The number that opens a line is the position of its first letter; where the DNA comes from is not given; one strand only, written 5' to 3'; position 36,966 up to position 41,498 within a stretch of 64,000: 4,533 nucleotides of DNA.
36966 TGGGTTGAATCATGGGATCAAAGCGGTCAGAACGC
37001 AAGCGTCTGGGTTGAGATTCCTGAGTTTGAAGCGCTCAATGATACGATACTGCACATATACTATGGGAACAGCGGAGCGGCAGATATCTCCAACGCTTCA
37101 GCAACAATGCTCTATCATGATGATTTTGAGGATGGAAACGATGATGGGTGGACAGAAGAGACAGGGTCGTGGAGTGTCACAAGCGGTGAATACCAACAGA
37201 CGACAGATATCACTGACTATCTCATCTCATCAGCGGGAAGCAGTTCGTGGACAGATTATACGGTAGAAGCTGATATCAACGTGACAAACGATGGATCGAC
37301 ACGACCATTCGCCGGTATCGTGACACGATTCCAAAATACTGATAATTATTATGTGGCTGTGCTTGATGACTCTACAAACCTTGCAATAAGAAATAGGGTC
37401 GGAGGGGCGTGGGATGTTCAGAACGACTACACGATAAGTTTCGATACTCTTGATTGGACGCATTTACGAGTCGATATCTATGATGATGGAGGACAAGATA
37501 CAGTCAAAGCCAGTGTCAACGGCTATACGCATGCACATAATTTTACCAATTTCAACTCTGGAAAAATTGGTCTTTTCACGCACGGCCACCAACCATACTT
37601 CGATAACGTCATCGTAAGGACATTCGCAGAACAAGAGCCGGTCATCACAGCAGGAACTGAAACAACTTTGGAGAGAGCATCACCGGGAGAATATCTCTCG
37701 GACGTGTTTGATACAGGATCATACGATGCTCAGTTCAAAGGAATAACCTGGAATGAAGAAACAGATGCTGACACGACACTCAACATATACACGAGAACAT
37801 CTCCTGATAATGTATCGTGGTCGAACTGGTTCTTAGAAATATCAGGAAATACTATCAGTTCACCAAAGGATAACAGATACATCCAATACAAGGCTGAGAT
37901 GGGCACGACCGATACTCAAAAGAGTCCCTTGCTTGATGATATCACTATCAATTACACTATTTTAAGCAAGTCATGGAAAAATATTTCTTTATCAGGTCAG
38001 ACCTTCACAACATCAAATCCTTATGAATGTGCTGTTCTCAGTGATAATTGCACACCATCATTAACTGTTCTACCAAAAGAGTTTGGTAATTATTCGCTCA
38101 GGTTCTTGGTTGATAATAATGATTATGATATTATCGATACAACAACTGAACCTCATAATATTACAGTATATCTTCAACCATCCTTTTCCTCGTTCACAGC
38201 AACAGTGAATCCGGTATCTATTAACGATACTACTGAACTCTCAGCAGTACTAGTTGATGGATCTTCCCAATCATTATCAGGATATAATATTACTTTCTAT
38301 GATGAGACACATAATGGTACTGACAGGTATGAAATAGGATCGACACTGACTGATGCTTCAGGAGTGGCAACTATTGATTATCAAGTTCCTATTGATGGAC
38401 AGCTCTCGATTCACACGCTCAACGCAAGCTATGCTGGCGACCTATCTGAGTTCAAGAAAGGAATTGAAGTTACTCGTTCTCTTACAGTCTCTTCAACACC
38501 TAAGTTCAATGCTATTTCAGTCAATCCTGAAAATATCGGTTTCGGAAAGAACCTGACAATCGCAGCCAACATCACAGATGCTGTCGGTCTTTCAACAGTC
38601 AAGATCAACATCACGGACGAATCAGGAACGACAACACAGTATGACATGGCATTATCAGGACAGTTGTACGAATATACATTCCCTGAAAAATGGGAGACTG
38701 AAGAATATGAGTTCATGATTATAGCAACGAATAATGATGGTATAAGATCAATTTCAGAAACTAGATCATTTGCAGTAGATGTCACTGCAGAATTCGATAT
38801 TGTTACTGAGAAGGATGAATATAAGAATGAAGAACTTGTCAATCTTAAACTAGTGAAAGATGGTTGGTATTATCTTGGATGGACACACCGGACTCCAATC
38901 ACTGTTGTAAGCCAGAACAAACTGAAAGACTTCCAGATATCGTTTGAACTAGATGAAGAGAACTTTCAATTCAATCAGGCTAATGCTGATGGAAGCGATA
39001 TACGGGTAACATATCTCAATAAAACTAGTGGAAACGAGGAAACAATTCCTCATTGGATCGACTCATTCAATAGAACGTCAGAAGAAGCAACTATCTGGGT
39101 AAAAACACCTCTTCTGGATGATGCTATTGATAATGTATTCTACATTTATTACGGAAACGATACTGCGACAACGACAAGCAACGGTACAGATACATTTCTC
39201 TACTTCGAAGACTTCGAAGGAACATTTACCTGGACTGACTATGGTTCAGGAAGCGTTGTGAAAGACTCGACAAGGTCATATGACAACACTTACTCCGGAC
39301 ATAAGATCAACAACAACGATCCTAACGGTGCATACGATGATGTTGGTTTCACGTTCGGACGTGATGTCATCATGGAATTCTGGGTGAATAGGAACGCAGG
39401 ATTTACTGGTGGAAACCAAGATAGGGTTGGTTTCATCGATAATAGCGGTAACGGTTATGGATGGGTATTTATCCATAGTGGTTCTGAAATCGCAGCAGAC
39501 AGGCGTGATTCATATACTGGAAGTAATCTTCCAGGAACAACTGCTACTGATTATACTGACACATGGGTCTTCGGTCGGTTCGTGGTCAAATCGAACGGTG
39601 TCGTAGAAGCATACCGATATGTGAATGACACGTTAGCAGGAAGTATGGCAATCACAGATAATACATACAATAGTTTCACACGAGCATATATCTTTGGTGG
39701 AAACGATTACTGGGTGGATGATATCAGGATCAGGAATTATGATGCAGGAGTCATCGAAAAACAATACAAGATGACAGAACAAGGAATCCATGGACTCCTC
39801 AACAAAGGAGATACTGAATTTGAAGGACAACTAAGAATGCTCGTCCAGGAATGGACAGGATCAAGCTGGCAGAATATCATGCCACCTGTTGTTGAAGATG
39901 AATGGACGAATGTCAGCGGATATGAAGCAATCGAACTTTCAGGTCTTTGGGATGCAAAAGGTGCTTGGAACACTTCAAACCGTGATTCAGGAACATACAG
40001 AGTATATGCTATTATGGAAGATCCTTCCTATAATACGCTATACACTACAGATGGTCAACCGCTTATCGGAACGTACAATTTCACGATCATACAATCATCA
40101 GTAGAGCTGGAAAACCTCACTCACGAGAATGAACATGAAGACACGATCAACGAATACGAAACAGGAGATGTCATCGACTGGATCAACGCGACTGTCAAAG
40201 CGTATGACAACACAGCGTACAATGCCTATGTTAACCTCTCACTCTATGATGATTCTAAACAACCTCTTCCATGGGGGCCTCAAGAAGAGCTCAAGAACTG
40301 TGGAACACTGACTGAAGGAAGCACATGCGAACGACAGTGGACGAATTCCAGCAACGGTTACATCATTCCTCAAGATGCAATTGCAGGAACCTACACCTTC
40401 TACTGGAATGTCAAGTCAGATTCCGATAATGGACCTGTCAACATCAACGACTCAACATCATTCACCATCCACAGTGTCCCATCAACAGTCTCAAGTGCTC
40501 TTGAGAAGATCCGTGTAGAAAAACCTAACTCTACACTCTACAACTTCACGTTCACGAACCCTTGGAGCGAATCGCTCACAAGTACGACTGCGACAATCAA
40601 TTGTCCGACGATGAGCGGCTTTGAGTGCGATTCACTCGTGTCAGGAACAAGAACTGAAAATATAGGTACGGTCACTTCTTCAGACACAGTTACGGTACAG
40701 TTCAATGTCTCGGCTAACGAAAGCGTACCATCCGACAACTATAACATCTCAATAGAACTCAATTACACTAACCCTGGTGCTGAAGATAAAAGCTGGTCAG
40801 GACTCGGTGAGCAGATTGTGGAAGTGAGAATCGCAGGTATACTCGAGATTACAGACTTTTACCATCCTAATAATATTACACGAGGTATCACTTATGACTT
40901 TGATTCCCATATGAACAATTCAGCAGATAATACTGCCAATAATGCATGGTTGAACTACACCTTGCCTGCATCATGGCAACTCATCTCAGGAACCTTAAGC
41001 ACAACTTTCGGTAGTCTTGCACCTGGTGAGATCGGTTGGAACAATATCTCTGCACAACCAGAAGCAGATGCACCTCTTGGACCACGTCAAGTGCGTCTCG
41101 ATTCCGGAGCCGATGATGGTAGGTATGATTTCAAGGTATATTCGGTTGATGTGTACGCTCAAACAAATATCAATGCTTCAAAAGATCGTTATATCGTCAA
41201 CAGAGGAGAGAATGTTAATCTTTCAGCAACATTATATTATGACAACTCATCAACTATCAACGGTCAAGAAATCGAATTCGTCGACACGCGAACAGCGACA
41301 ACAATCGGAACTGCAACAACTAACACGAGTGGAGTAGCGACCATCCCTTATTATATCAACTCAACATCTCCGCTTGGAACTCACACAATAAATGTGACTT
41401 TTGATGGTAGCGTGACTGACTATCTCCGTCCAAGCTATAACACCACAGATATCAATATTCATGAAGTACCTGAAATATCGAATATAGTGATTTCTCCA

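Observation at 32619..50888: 18.3-kb single ORF encoding a 6,089-aa secreted, heavily sequon-decorated modular surface protein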

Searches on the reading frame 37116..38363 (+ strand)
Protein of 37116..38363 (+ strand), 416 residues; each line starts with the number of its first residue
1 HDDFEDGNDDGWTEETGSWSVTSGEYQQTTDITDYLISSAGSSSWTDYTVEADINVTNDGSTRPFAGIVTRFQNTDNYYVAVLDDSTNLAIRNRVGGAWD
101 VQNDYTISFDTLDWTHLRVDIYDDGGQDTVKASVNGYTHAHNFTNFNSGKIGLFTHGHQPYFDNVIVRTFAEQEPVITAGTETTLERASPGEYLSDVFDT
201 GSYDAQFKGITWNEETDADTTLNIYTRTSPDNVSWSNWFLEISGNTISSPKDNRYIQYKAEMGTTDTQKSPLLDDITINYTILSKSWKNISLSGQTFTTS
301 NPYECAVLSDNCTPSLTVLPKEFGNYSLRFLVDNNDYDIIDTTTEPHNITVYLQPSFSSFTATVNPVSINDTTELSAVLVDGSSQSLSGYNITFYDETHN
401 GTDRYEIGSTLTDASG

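Call 36: search_protein_families(library=pfam, proteins=[window:37116-38363:+], max_evalue=1)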
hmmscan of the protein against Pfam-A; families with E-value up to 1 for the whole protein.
window:37116-38363:+ (416 aa): 2 families
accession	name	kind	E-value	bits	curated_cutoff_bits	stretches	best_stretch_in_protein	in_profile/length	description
PF06439.18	3keto-disac_hyd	-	2.2e-07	31.6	26.8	1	6-167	8-186/187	3-keto-disaccharide hydrolase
PF23063.1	CUB_M02D8_5_4th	-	0.26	12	30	1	318-378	42-106/123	M02D8_5-like, fourth CUB domain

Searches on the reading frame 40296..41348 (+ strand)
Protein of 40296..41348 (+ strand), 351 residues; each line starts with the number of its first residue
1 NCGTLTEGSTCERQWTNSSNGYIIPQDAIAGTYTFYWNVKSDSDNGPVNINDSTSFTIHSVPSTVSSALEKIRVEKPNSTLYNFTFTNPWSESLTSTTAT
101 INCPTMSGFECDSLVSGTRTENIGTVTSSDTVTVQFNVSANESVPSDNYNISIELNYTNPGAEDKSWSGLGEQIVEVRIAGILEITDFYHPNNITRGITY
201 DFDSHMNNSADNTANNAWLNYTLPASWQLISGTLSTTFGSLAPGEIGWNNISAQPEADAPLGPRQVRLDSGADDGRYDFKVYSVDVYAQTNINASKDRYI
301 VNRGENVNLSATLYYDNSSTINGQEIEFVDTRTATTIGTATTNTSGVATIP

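Call 36: search_protein_families(library=pfam, proteins=[window:40296-41348:+], max_evalue=1)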
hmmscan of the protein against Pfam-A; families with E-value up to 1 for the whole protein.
window:40296-41348:+ (351 aa): 2 families
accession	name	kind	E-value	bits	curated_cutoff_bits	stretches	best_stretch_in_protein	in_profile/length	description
PF10633.15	NPCBM_assoc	-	4e-05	24.2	24.4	1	196-268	3-73/78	NPCBM-associated, NEW3 domain of alpha-galactosidase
PF02369.22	Big_1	-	0.54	10.8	34.9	1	291-350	3-64/93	Bacterial Ig-like domain (group 1)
